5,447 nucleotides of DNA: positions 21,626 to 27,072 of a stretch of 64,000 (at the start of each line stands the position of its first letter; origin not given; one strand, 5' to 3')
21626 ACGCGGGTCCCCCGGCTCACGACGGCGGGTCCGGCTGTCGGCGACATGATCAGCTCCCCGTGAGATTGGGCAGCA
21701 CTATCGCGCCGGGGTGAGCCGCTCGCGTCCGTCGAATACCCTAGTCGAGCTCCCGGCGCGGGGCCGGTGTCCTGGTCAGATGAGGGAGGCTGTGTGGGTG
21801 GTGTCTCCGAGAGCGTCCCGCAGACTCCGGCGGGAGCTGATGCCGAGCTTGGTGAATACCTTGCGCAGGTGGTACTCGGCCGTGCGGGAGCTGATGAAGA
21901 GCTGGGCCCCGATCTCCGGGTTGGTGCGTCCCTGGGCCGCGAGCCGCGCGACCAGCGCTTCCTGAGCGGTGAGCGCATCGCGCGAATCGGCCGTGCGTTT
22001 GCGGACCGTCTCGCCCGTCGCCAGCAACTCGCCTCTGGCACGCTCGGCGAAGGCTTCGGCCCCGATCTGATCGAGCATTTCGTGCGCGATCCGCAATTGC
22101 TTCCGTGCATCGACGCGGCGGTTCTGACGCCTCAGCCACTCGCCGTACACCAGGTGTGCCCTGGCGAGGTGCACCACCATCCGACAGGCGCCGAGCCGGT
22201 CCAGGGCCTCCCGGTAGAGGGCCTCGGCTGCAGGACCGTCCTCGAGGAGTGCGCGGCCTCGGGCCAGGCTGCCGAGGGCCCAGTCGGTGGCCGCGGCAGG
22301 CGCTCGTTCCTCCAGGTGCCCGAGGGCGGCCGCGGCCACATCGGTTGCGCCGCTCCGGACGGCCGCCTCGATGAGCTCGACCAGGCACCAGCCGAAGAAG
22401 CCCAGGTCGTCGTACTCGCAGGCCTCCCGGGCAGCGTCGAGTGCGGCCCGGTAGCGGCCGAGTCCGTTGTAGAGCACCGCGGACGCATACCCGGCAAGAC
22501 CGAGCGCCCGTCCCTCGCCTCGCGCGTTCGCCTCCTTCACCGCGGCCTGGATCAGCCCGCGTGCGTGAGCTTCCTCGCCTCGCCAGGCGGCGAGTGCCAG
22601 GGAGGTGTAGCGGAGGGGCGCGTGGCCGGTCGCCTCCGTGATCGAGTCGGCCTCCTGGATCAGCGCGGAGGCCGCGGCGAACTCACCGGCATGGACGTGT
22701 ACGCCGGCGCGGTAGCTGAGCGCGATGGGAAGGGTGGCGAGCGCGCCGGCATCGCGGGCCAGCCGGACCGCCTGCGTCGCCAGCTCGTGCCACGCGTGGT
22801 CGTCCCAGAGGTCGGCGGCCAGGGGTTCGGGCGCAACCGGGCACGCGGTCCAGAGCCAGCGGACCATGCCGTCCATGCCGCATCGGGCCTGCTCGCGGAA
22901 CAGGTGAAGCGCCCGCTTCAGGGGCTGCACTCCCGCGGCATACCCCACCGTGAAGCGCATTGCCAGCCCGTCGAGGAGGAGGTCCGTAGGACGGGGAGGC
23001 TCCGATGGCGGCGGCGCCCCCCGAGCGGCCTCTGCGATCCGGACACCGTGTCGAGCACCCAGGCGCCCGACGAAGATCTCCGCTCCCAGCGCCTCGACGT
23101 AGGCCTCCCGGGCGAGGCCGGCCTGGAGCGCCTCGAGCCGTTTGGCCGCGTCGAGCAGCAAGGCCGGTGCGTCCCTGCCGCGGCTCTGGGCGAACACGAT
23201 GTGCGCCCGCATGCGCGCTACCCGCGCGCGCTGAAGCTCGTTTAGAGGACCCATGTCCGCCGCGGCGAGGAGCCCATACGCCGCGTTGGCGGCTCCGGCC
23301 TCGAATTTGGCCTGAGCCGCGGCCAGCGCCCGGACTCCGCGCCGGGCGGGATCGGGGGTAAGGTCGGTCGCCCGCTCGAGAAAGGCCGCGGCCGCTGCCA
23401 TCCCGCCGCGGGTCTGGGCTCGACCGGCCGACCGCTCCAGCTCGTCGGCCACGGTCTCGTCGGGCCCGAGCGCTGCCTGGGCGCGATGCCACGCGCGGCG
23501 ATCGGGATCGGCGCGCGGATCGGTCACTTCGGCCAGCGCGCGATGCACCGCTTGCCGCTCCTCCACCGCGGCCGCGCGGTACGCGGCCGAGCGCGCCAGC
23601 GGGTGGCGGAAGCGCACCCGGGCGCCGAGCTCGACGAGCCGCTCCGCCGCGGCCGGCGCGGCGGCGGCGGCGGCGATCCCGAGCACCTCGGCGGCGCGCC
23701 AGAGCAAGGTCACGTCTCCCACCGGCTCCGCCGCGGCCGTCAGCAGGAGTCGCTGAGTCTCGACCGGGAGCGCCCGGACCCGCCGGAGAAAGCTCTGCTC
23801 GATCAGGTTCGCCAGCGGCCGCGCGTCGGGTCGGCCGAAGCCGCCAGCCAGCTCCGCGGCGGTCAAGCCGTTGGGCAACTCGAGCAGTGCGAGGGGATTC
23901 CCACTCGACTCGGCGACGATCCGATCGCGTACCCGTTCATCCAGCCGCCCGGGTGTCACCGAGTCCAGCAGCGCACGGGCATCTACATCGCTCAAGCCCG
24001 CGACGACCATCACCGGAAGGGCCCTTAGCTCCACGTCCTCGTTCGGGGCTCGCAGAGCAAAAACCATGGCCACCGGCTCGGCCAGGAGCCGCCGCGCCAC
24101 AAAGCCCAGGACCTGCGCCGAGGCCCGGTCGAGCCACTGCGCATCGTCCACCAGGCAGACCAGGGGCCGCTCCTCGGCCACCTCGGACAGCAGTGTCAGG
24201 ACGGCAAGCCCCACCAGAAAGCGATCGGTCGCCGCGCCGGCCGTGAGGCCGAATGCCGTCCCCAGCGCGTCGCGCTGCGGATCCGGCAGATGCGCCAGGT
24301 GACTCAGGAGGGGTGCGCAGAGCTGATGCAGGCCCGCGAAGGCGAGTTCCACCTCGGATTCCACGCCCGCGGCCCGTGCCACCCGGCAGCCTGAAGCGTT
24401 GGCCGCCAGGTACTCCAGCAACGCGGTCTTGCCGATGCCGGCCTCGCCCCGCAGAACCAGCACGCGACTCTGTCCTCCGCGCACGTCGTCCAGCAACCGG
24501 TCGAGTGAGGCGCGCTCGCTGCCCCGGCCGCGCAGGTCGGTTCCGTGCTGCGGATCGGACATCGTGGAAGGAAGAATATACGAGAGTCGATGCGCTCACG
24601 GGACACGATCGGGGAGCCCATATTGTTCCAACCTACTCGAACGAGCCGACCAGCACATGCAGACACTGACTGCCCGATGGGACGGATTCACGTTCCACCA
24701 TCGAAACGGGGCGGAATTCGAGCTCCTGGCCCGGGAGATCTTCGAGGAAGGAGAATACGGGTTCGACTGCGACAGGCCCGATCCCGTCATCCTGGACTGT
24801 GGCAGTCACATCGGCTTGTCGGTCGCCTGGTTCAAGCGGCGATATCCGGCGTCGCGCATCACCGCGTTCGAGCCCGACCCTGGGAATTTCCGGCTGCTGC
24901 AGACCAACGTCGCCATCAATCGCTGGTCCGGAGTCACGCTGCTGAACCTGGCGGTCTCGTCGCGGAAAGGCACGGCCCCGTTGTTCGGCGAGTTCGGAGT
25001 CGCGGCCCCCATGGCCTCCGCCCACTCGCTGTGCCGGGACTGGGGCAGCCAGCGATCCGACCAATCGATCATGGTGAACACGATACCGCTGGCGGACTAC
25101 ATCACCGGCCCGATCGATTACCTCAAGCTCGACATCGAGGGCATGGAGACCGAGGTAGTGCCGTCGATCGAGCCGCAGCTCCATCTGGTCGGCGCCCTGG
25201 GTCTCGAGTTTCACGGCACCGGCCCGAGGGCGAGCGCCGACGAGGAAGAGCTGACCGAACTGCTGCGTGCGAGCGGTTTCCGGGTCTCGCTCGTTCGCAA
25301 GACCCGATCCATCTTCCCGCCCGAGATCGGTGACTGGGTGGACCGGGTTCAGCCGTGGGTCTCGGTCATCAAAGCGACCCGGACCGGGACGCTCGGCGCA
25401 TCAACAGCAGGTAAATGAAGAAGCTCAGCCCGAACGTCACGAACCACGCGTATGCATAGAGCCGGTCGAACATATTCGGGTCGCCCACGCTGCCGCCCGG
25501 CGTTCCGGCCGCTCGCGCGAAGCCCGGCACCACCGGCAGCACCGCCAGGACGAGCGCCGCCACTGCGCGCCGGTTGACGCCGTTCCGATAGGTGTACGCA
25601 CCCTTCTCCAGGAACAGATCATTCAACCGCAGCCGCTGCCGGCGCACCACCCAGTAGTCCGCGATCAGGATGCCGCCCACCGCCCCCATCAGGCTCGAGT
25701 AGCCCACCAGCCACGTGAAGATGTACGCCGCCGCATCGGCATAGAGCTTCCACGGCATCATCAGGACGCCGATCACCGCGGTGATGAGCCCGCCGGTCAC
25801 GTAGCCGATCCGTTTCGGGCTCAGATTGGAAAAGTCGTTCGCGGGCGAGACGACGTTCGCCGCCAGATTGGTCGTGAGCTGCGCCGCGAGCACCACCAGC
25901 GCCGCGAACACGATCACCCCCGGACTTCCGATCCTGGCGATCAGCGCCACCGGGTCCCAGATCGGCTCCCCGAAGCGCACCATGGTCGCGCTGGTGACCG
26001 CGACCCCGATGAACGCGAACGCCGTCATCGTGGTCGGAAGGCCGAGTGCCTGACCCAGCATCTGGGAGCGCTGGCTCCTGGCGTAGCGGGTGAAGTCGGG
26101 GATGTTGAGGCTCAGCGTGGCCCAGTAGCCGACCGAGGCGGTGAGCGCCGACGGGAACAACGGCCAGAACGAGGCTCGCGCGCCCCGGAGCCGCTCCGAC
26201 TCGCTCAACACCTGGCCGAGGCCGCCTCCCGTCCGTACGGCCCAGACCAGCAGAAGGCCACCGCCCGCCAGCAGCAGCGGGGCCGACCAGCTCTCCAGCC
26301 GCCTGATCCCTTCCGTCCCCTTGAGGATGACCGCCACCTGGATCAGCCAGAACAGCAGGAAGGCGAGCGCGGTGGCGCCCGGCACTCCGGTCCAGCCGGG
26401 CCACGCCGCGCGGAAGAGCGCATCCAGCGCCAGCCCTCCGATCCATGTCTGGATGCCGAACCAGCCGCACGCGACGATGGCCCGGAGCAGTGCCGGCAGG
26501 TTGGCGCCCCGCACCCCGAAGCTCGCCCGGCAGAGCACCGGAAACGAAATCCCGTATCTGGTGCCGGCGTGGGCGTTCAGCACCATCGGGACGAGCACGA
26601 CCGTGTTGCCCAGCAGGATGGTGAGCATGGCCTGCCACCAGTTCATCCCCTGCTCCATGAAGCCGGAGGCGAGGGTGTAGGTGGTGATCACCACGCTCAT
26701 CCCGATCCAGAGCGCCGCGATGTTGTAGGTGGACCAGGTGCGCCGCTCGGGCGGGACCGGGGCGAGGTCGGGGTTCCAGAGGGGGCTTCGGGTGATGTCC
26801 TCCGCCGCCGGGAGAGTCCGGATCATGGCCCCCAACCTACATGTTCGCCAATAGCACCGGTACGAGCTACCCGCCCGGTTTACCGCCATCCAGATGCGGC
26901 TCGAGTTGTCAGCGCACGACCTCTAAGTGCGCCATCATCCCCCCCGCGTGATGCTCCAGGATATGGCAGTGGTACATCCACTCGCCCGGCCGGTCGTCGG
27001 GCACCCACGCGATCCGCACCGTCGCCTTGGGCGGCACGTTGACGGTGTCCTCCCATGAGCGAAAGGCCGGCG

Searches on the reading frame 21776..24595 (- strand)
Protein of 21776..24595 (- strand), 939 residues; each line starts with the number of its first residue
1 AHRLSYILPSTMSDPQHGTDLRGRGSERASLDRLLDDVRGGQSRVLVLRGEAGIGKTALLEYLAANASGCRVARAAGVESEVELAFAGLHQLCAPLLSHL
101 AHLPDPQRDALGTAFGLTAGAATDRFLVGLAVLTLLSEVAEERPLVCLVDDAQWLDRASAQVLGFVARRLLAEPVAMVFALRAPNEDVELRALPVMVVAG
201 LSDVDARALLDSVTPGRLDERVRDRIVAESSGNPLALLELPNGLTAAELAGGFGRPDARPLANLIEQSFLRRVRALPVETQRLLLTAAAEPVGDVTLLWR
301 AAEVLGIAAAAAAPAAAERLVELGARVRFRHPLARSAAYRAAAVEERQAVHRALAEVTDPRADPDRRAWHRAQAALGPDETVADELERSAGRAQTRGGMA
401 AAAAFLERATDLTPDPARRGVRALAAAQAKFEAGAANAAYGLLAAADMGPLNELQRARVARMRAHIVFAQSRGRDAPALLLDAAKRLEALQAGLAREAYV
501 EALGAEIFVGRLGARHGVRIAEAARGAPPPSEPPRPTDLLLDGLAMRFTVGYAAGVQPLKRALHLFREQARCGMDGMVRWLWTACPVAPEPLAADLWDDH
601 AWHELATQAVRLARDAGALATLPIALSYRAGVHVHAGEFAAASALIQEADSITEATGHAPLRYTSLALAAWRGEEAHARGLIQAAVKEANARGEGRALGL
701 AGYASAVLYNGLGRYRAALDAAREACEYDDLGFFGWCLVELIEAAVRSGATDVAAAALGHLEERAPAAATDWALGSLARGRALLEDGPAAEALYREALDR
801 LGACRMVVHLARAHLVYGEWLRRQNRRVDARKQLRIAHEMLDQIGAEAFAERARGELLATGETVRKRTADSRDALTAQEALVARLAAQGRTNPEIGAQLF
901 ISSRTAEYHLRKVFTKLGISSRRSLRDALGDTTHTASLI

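Call 7: search_protein_families(library=pfam, proteins=[window:21776-24595:-], max_evalue=0.01)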
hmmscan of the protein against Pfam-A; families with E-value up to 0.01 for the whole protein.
window:21776-24595:- (939 aa): 6 families
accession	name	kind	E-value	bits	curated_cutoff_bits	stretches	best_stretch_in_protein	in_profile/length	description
PF13191.12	AAA_16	-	2.1e-18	67.8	32.6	1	21-175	2-164/167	AAA ATPase domain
PF00196.25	GerE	-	1.1e-12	47.8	23.5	1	874-925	2-53/57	Bacterial regulatory proteins, luxR family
PF13401.12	AAA_22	-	0.00019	22.2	27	1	42-170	4-107/130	AAA domain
PF10923.14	BrxC_BrxD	-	0.0014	18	22.2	1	23-75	29-81/414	BREX system ATP-binding protein BrxC/D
PF05729.18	NACHT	-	0.0047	17.2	26.7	0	44-66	1-23/167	NACHT domain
PF13384.12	HTH_23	-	0.0058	16.9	24.6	0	878-907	6-35/50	Homeodomain-like domain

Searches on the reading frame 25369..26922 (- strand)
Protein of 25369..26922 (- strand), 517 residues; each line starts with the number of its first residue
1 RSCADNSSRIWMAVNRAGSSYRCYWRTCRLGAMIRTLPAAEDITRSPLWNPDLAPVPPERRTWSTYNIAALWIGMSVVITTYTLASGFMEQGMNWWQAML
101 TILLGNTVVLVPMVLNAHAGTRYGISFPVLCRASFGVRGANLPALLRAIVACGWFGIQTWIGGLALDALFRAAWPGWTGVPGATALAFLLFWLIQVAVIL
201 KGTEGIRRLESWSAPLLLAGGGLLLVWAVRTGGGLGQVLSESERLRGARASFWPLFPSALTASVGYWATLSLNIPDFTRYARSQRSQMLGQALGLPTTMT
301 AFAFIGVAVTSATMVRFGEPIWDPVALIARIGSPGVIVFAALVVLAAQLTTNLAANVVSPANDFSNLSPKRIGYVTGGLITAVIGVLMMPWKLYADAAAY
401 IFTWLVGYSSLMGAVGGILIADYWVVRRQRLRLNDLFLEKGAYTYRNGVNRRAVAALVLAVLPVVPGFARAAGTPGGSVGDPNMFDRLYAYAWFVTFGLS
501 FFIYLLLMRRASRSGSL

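Call 7: search_protein_families(library=pfam, proteins=[window:25369-26922:-], max_evalue=0.01)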
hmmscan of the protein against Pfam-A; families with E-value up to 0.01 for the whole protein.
window:25369-26922:- (517 aa): 1 family
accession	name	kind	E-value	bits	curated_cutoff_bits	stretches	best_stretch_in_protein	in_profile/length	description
PF02133.21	Transp_cyt_pur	-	2.5e-124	415.9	23.5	1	55-495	1-439/440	Permease for cytosine/purines, uracil, thiamine, allantoin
